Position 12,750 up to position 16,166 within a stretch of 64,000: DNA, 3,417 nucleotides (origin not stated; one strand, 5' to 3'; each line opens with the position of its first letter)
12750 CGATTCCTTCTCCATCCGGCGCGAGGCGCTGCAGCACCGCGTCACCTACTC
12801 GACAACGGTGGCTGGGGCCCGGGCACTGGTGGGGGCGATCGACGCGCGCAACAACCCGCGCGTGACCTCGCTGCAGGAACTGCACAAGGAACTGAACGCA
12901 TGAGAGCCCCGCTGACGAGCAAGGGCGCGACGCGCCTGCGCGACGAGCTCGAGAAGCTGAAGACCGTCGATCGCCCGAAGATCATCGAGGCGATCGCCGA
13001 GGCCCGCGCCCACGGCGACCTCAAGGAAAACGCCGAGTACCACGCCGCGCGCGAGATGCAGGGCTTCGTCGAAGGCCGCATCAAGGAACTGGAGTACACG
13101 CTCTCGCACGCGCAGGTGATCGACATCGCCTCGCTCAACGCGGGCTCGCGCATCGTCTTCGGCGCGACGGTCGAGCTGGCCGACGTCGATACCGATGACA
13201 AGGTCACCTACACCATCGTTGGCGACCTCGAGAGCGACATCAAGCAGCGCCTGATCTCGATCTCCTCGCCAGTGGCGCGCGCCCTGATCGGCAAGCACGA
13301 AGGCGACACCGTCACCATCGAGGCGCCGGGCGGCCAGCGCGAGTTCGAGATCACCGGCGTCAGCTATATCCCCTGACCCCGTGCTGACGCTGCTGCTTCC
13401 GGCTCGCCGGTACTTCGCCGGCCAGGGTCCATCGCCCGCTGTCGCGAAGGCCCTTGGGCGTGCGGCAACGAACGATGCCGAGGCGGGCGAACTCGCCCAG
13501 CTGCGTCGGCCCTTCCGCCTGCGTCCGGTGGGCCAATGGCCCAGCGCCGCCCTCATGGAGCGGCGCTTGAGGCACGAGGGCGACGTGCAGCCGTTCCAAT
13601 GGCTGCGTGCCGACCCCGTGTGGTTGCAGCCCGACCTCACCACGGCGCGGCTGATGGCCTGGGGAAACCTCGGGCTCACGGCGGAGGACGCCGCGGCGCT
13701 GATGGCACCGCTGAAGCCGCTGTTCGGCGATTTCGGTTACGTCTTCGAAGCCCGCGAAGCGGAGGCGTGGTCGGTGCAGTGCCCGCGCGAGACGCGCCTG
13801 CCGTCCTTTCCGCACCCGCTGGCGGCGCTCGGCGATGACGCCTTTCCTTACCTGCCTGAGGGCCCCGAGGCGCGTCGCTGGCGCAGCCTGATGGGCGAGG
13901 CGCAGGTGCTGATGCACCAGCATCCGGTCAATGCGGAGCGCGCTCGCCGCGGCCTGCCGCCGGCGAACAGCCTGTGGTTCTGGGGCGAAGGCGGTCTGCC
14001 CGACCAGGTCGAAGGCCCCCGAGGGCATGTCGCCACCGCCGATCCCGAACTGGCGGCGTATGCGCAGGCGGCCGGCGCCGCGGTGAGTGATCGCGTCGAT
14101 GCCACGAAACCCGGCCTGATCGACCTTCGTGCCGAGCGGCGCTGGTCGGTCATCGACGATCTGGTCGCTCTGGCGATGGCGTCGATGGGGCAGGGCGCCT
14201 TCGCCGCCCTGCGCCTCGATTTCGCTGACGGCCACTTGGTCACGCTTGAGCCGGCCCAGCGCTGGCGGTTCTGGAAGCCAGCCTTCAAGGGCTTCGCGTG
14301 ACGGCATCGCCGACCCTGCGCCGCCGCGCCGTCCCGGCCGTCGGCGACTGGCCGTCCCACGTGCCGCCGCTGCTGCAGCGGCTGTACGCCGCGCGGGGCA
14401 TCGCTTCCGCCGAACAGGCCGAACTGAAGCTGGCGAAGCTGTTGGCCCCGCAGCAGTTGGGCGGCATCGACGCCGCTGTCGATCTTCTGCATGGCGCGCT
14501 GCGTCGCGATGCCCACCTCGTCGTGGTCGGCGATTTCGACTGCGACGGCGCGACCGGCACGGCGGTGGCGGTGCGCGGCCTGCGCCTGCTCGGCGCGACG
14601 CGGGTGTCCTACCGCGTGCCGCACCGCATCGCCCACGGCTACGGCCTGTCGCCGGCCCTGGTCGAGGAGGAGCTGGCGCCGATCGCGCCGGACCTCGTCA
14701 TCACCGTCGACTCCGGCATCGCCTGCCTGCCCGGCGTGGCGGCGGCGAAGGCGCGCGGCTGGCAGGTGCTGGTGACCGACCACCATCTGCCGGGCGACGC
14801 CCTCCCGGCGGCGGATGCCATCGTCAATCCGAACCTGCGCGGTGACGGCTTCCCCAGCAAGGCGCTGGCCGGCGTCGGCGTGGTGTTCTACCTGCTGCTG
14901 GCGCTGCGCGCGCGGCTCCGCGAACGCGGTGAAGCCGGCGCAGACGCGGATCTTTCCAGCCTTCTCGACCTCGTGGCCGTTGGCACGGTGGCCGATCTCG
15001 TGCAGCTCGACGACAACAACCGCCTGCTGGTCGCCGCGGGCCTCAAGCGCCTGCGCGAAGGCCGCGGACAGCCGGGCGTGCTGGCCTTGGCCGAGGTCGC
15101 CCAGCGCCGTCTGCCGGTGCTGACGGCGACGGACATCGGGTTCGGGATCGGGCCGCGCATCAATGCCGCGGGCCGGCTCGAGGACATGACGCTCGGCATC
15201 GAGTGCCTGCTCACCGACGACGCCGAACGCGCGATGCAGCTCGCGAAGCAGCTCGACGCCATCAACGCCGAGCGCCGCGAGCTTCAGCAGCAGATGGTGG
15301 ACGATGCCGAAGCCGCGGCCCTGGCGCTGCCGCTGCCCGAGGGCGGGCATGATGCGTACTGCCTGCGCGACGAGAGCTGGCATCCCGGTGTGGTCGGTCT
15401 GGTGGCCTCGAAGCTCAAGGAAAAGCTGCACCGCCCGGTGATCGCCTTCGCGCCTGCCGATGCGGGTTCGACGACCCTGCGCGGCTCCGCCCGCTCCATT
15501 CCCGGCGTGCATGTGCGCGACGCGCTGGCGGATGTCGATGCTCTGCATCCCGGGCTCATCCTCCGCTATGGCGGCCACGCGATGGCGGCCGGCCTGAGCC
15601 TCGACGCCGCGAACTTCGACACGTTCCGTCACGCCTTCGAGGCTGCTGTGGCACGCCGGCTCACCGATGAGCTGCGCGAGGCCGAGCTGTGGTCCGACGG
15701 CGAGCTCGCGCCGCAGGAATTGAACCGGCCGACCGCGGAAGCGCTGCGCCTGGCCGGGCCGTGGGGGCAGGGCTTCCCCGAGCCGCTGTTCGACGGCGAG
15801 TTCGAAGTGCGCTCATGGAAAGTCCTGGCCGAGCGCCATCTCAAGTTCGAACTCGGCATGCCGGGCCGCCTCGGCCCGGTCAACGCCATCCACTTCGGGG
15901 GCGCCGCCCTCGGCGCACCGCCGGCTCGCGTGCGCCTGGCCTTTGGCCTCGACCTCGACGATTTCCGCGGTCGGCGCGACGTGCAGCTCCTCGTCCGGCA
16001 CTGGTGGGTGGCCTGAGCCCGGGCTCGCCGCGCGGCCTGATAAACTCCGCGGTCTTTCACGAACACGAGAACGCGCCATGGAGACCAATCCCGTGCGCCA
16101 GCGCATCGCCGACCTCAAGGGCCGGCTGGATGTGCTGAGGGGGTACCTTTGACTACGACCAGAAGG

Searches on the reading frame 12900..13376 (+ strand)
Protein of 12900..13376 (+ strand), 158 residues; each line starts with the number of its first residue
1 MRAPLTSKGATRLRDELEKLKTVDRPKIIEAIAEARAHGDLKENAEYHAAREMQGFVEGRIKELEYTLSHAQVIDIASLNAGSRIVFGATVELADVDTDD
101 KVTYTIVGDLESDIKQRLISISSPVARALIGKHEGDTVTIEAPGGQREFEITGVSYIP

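Call 4: search_protein_families(library=pfam, proteins=[window:12900-13376:+])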
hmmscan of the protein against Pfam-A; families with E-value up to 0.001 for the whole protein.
window:12900-13376:+ (158 aa): 2 families
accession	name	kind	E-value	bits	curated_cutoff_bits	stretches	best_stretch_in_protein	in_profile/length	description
PF03449.20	GreA_GreB_N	-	7.4e-31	106.6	24.5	1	4-73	2-71/71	Transcription elongation factor, N-terminal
PF01272.25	GreA_GreB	-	3.7e-27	94.6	26.9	1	83-156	4-77/77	Transcription elongation factor, GreA/GreB, C-term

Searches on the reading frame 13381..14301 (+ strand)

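Call 4: search_protein_families(library=pfam, proteins=[window:13381-14301:+])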
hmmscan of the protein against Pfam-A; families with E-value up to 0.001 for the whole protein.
window:13381-14301:+ (306 aa): 0 families

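Call 62: search_protein_families(library=ncbifam, proteins=[window:13381-14301:+], max_evalue=0.01)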
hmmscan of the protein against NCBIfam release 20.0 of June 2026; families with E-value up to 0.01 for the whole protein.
window:13381-14301:+ (306 aa): 3 families
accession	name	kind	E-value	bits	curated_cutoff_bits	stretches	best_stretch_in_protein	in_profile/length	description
NF003242.0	PRK04200.1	equivalog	1e-10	41.1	426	1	150-208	166-224/395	cofactor-independent phosphoglycerate mutase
TIGR02535.1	hyp_Hser_kinase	hypoth_equivalog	1.2e-10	40.8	446.3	1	148-208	165-225/397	proposed homoserine kinase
TIGR00306.2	apgM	subfamily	3.2e-09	36.3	320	1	152-207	174-229/403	2,3-bisphosphoglycerate-independent phosphoglycerate mutase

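Call 63: search_protein_families(library=pfam, proteins=[window:13381-14301:+], max_evalue=1)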
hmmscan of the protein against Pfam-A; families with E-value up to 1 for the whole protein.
window:13381-14301:+ (306 aa): 0 families

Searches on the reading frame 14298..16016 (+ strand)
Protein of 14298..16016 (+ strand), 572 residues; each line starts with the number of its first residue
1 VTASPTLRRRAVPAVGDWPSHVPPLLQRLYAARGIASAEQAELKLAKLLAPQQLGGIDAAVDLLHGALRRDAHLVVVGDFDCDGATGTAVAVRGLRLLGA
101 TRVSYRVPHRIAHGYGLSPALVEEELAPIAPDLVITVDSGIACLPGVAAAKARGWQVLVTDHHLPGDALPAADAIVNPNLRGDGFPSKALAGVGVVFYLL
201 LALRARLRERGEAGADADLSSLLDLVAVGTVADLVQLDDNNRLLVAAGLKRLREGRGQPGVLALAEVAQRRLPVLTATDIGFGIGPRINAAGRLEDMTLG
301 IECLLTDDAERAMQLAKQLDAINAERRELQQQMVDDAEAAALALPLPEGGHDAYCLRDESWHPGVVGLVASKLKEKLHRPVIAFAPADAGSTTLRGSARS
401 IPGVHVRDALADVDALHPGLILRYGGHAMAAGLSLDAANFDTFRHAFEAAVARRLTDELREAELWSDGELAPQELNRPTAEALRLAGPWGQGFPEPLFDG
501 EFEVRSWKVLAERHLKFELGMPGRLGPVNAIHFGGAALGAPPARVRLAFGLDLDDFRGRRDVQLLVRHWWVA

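Call 4: search_protein_families(library=pfam, proteins=[window:14298-16016:+])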
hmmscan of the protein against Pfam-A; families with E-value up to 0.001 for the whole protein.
window:14298-16016:+ (572 aa): 3 families
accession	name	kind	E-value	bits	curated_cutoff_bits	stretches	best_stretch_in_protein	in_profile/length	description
PF01368.27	DHH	-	4.9e-20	72.5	28.1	1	74-230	2-125/125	DHH family, N-terminal domain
PF17768.7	RecJ_OB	-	1.5e-19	70.5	27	1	467-568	2-107/107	RecJ OB domain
PF02272.25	DHHA1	-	1.4e-17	64.5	25.9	1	358-452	10-101/102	DHHA1 domain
